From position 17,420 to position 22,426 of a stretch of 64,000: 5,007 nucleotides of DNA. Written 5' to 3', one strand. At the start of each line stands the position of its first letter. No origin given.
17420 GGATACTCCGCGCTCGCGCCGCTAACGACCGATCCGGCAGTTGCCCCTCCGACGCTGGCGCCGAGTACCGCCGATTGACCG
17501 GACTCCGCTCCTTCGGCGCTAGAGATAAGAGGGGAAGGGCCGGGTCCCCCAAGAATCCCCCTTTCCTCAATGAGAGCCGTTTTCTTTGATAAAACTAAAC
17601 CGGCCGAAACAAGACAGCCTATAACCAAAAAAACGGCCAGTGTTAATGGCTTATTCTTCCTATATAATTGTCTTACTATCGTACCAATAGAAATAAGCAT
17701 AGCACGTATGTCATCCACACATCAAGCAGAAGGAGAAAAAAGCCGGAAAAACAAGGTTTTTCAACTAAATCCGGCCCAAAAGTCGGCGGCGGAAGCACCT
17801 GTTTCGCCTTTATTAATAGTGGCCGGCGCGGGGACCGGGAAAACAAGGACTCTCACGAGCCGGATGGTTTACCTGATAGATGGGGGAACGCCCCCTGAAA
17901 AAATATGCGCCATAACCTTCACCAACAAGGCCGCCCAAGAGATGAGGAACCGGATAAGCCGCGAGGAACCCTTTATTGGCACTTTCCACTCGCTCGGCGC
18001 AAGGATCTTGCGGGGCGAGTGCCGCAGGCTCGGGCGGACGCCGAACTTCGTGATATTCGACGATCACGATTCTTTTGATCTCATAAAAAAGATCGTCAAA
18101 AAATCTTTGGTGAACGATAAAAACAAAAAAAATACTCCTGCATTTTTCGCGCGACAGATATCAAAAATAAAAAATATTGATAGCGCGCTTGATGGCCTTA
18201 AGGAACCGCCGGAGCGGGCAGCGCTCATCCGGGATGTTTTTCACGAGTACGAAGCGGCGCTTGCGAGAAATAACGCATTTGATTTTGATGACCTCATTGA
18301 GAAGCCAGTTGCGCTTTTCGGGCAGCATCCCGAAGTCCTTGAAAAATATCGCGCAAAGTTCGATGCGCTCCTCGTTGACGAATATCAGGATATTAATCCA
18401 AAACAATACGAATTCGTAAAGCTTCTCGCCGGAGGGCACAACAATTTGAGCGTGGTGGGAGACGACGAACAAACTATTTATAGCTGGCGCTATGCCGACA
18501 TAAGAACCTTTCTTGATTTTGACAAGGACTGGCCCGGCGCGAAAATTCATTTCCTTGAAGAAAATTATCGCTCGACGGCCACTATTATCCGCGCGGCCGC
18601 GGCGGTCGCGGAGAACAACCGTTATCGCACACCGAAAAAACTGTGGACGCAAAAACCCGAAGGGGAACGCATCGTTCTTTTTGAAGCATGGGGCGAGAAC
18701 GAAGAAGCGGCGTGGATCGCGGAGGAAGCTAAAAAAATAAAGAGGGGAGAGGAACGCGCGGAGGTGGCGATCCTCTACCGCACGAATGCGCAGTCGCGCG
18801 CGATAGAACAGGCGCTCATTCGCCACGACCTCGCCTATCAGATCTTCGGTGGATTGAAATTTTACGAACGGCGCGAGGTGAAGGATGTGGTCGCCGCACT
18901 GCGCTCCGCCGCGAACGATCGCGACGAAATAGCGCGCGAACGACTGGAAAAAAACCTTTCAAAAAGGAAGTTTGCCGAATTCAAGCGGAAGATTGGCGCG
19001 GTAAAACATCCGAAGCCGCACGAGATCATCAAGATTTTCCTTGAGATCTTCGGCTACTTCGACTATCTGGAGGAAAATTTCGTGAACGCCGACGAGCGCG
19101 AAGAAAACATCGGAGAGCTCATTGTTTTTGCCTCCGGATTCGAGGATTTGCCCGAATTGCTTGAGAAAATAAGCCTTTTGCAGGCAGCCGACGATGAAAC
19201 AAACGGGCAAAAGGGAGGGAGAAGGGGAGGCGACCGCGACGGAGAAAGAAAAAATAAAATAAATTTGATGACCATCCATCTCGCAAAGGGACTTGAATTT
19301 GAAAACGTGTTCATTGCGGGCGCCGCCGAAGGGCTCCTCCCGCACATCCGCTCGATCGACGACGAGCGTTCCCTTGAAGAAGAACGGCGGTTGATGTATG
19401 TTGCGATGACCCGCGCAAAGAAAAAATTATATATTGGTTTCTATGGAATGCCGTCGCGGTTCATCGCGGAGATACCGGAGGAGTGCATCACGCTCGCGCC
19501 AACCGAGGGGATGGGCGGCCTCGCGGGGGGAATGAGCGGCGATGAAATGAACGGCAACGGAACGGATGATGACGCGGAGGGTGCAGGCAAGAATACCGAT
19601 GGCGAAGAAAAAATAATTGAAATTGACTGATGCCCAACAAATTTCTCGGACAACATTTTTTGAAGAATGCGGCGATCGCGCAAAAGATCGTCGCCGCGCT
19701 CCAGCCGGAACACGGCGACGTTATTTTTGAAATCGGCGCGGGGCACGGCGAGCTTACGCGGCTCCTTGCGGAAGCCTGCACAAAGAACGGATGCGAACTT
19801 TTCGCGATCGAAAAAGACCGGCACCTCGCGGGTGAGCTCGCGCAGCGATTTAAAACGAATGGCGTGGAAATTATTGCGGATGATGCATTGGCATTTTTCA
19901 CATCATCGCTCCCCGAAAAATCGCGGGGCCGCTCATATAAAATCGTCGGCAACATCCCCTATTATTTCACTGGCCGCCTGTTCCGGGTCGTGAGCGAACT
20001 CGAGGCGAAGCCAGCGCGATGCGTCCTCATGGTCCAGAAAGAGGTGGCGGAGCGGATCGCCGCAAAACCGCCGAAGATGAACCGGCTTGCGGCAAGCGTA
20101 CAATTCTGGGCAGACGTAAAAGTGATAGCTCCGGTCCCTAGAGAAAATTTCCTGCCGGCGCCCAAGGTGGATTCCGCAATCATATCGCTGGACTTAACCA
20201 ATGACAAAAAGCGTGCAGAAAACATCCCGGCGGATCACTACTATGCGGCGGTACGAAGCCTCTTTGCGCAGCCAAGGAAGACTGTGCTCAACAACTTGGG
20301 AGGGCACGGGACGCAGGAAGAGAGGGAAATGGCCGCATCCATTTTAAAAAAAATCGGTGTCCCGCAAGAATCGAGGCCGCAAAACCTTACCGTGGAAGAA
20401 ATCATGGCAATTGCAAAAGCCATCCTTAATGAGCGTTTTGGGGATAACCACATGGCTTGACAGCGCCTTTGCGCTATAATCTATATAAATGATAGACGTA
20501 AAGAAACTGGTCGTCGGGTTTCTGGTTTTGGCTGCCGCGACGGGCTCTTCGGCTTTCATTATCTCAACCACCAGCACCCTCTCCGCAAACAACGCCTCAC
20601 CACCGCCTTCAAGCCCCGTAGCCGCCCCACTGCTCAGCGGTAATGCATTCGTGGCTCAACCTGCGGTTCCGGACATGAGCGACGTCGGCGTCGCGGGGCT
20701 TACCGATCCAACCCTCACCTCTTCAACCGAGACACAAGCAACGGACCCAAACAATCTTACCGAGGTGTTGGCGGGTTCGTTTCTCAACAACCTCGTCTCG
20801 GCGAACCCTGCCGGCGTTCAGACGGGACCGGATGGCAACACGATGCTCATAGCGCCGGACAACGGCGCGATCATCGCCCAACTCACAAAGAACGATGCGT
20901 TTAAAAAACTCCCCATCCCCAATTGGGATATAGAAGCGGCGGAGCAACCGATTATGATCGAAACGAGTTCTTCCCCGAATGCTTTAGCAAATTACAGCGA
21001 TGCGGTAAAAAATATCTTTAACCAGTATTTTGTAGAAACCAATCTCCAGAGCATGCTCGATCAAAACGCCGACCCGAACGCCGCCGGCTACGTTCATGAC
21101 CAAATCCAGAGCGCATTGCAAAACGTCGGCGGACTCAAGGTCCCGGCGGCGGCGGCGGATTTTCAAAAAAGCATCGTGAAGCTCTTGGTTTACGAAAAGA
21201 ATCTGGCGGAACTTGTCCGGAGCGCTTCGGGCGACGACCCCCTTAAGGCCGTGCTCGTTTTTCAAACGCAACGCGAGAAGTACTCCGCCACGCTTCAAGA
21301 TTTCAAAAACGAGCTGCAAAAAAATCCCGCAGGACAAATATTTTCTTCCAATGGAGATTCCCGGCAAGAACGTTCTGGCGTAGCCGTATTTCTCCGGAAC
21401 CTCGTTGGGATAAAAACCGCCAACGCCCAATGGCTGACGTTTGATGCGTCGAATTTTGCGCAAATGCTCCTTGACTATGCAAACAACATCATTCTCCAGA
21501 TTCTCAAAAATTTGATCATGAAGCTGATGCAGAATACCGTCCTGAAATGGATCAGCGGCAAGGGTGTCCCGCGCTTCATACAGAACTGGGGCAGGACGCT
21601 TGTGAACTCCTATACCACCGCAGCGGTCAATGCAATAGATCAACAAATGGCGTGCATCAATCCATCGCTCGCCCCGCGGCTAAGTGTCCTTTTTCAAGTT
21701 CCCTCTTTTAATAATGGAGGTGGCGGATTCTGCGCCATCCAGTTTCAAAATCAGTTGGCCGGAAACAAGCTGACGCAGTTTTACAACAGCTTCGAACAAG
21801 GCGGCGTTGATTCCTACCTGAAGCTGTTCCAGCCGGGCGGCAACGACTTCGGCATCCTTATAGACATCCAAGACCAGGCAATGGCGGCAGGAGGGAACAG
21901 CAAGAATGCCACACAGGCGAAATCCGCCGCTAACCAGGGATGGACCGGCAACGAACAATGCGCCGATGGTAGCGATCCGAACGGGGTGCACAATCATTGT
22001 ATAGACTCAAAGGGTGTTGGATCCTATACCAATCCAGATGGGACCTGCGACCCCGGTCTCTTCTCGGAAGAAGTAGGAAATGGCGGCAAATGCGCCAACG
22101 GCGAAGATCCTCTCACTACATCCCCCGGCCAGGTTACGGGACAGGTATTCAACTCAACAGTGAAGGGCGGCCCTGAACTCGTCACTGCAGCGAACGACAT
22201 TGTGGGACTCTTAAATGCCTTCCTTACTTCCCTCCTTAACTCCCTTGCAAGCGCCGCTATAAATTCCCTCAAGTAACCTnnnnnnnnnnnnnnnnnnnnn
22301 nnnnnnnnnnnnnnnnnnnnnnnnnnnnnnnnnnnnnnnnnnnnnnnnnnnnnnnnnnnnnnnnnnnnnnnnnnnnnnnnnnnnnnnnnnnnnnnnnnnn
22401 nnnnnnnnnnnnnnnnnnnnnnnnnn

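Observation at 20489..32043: Chromosomal minimal type IV secretion/conjugation-like cluster without relaxase, coupling protein or VirB11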

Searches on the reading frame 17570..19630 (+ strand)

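Call 17: search_protein_families(library=pfam, proteins=[window:17570-19630:+], max_evalue=0.001)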
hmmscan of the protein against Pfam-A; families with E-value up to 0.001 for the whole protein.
window:17570-19630:+ (686 aa): 6 families
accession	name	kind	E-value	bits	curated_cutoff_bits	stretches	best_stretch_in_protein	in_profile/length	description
PF00580.27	UvrD-helicase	-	6.1e-78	262.7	23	1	66-321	1-270/271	UvrD/REP helicase N-terminal domain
PF13361.12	UvrD_C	-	7.7e-63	213.5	25.6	2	329-466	3-145/350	UvrD-like helicase C-terminal domain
PF13245.12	AAA_19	-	3.1e-23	82.9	25.1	1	73-305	4-132/134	AAA domain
PF13538.12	UvrD_C_2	-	5.3e-11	42.6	27.4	1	566-622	4-51/52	UvrD-like helicase C-terminal domain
PF01443.25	Viral_helicase1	-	3.1e-05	24.3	21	0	565-622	178-226/228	Viral superfamily 1 RNA helicase core domain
PF13604.12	AAA_30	-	3.8e-05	23.9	27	0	65-130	1-67/191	AAA domain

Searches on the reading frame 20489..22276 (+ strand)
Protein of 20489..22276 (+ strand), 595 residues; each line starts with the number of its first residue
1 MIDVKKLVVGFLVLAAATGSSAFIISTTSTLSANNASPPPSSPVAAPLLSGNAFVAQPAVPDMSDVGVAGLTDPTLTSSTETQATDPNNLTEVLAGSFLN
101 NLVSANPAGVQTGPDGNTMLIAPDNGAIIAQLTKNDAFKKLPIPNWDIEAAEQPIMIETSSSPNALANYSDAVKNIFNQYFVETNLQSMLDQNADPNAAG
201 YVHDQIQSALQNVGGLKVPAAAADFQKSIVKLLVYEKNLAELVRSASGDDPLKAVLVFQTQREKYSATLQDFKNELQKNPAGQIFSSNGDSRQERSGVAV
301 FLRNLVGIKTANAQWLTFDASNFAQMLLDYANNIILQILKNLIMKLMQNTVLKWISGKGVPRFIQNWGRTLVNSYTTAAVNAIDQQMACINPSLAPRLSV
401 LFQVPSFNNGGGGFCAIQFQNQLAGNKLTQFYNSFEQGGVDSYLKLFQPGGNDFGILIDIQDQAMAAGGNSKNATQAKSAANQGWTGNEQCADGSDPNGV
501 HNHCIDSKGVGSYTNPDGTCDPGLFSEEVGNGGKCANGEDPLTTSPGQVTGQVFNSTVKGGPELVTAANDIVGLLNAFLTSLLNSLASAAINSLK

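Call 4: search_protein_families(library=pfam, proteins=[window:20489-22276:+], max_evalue=0.1)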
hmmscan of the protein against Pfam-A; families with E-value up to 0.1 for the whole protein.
window:20489-22276:+ (595 aa): 1 family
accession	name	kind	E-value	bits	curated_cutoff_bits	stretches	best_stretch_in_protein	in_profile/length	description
PF13605.11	DUF4141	-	1.5e-05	24.7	30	1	300-335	5-40/53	Domain of unknown function (DUF4141)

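Call 5: search_protein_families(library=ncbifam, proteins=[window:20489-22276:+], max_evalue=0.1)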
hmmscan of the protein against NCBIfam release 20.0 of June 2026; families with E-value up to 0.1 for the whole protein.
window:20489-22276:+ (595 aa): 1 family
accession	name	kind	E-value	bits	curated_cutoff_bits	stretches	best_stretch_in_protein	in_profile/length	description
TIGR00004.1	TIGR00004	subfamily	0.00011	22.4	106.25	1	156-242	3-85/125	Rid family detoxifying hydrolase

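Call 35: search_solved_structures(query=A3, max_evalue=1)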
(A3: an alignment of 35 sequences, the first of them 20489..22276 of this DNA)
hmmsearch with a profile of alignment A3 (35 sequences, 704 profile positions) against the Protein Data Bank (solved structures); distinct sequences matched with E-value up to 1: 16.
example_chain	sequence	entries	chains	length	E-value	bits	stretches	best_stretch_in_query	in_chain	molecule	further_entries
8zvi_a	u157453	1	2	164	0.00035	22.4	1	611-703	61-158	Decoration protein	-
5lxk_A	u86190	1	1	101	0.0067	18.2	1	637-703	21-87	Decoration protein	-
4aqo_A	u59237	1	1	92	0.0074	18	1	638-696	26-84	COLLAGENASE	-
4jrw_A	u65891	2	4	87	0.0076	18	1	641-696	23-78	Collagenase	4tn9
2y72_A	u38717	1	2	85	0.008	17.9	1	642-696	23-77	COLLAGENASE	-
4l9d_A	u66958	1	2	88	0.024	16.4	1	638-696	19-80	Protease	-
4u6t_A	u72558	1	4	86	0.052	15.2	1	632-700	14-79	ColH protein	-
4u7k_A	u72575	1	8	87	0.052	15.2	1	632-700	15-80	ColH protein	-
2c26_A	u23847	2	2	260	0.095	14.4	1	632-697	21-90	ENDOGLUCANASE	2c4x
6aem_A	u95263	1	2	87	0.25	13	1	635-702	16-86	PKD domain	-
9lqj_A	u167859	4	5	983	0.53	11.9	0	632-700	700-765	Collagenase ColH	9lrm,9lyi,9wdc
9lrk_A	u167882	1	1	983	0.53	11.9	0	632-700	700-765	Collagenase ColH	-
3mtx_A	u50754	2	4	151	0.62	11.7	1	505-610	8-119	Protein MD-1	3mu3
8v3l_A1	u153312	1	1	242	0.63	11.7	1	143-197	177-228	BMIP1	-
3puc_A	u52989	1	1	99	0.76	11.4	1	654-703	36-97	Titin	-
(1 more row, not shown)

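Call 38: search_protein_families(library=pfam, alignment_id=A3, max_evalue=0.01)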
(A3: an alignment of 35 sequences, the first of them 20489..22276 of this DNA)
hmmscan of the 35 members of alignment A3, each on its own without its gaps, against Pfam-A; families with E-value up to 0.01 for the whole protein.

A. member 1, window:20489-22276:+ (595 aa): 1 family
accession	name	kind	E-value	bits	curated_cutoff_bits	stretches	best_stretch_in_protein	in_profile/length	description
PF13605.11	DUF4141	-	1.5e-05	24.7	30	1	300-335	5-40/53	Domain of unknown function (DUF4141)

B. families by the number of members that match (of 35 scanned): 5 families
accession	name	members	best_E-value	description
PF00801.26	PKD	12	3.4e-12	PKD domain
PF18911.6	PKD_4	11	3.6e-10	PKD domain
PF13605.11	DUF4141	8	2.4e-07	Domain of unknown function (DUF4141)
PF17480.7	AlphaC_N2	1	0.0048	AlphaC N-terminal domain 2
PF11582.13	DUF3240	1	0.0099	Protein of unknown function (DUF3240)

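Call 42: find_homologous_proteins(query=window:20489-22276:+, max_evalue=0.001)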
Query window:20489-22276:+ (595 aa): 102 proteins with E <= 0.001 among 8000 candidates.
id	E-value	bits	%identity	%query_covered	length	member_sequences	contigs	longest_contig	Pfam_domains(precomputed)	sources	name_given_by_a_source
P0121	0.0e+0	1309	100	100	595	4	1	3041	-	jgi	-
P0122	7.2e-231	786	62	100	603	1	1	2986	-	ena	-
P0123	2.3e-180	619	52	96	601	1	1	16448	PF13605.12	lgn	-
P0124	2.5e-165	569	49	100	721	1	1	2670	PF13605.12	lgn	-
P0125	6.3e-160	552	49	99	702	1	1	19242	-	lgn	-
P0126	1.1e-159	551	50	99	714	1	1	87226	-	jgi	jgi:hypothetical protein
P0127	2.1e-154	533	47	96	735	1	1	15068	PF13605.12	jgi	jgi:hypothetical protein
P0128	1.3e-148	514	47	99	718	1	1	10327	-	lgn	-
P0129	2.8e-148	513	47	99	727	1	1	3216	-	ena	-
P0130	8.1e-148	512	45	96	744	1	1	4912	-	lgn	-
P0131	2.0e-147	510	45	98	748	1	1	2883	-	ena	-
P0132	2.7e-146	507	45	99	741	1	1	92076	-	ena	-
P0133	2.1e-143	497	45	99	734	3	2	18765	PF13605.12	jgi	-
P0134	3.3e-141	490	42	100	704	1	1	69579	-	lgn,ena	-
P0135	1.9e-132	461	43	99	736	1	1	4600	-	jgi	jgi:hypothetical protein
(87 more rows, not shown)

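Call 56: predict_structure(alignment_id=A6)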
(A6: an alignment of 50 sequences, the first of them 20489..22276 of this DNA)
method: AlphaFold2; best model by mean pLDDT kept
length: 595 residues; sequences in the alignment: 50
mean_pLDDT: 65.2   pTM: 0.53
mean pLDDT of the five models: 65.2, 65.0, 62.2, 59.1, 58.2
residues with pLDDT >= 90: 83; 70-90: 179; 50-70: 161; < 50: 172
segments of 3 or more residues with pLDDT < 50: 1-82, 287-316, 408-424, 426-432, 446-450, 572-595
pLDDT, mean of each block of 10 residues (from residue 1): 40 41 34 34 30 34 35 37 66 80 68 66 76 83 92 92 87 90 86 80 94 94 94 96 86 89 93 86 54 40 38 50 87 83 70 61 64 68 63 62 51 41 47 51 50 63 71 72 67 76 73 72 79 73 59 52 54 45 39 40
secondary structure, 60 per line:
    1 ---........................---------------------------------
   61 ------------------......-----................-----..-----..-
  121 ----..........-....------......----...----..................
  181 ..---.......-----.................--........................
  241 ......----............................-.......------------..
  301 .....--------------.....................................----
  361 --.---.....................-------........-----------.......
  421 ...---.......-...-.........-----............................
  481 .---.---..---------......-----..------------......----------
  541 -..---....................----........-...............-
elements in order: H4-27 H79-84 H90-105 H125-134 H136-139 H146-151 E156-158 H163-182 H186-192 H198-214 E217-219 H220-246 H251-278 H280-286 H299-305 H320-356 H367-387 H395-402 H414-423 H427-433 H439-447 H453-481 E500-505 E525-530 H547-566 H571-578 H580-594

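Call 73: fold_search(model_id=the predicted structure, library=pdb)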
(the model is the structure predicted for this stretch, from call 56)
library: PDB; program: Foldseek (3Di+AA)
matches with E <= 10: 111; with E <= 0.001: 0
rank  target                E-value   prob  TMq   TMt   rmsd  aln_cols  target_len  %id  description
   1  3l39                  1.9e+00  0.11  0.11  0.26  20.9       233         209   13  Crystal structure of Putative PhoU-like phosphate regulatory protein (BT4638) from BACTEROIDES THETAIOTAOMICRON VPI-5482 (released 2010-01-19)
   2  6l7p_A                1.9e+00  0.04  0.09  0.12  38.5       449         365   10  cryo-EM structure of cyanobacteria NDH-1LdelV complex (released 2020-02-19)
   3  8ynt_R                2.2e+00  0.04  0.11  0.15  30.2       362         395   11  Cryo-EM structure of SNAP-94847-bound MCHR1, S2 state (released 2024-12-18)
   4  9tm6_A                2.5e+00  0.08  0.10  0.09  21.4       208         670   13  Structure of duck RIG-I (delta CARDs) bound to 31-mer RNA mismatched hairpin with 5'pppG-C blunt end mimicking the inf (released 2025-12-31)
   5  8fit_A                2.9e+00  0.06  0.11  0.23  29.7       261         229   12  Multi-state design of two-state switchable hinge proteins (released 2023-08-16)
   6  9cpb_6K               3.2e+00  0.05  0.10  0.14  26.0       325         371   10  Atomic model of bovine Fallopian tube cilia doublet microtubule (48-nm periodicity) (released 2024-10-30)
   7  8gl8_I                3.3e+00  0.01  0.08  0.08  31.9       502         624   11  The Type 9 Secretion System Extended Translocon - SprA-PorV-PPI-RemZ-SkpA-SprE complex (released 2024-01-31)
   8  2xl4                  3.5e+00  0.33  0.16  0.46   5.6       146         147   12  LntA, a virulence factor from Listeria monocytogenes (released 2011-02-02)
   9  8w20_A                3.5e+00  0.01  0.07  0.06  66.8       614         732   11  Umb1 umbrella toxin particle (released 2024-04-17)
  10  5wbu_A                4.0e+00  0.02  0.07  0.05  29.5       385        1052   11  Crystal structure of mTOR(deltaN)-mLST8-PRAS40(alpha-helix & beta-strand) complex (released 2017-12-20)
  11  4hz4                  4.2e+00  0.07  0.11  0.21  19.9       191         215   10  Crystal structure of glutathione s-transferase b4xh91 (target efi-501787) from actinobacillus pleuropneumoniae (released 2012-11-28)
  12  7b9f_D                4.2e+00  0.03  0.11  0.13  37.3       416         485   10  Structure of the mycobacterial ESX-5 Type VII Secretion System hexameric pore complex (released 2021-07-07)
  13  9fqr_Fz               4.3e+00  0.03  0.08  0.15  28.9       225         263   15  96-nm repeat of axonemal doublet microtubules from bovine sperm (released 2025-03-26)
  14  8vvg_A                4.5e+00  0.01  0.07  0.11  41.0       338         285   11  Kappa opioid receptor in complex with heterotrimerig Gi protein, bound to inverse agonist GB18 (released 2025-01-15)
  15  8d2j_B                4.8e+00  0.09  0.12  0.15  18.9       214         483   13  A novel insecticidal protein from ferns IPD113_Cow. (released 2023-11-08)
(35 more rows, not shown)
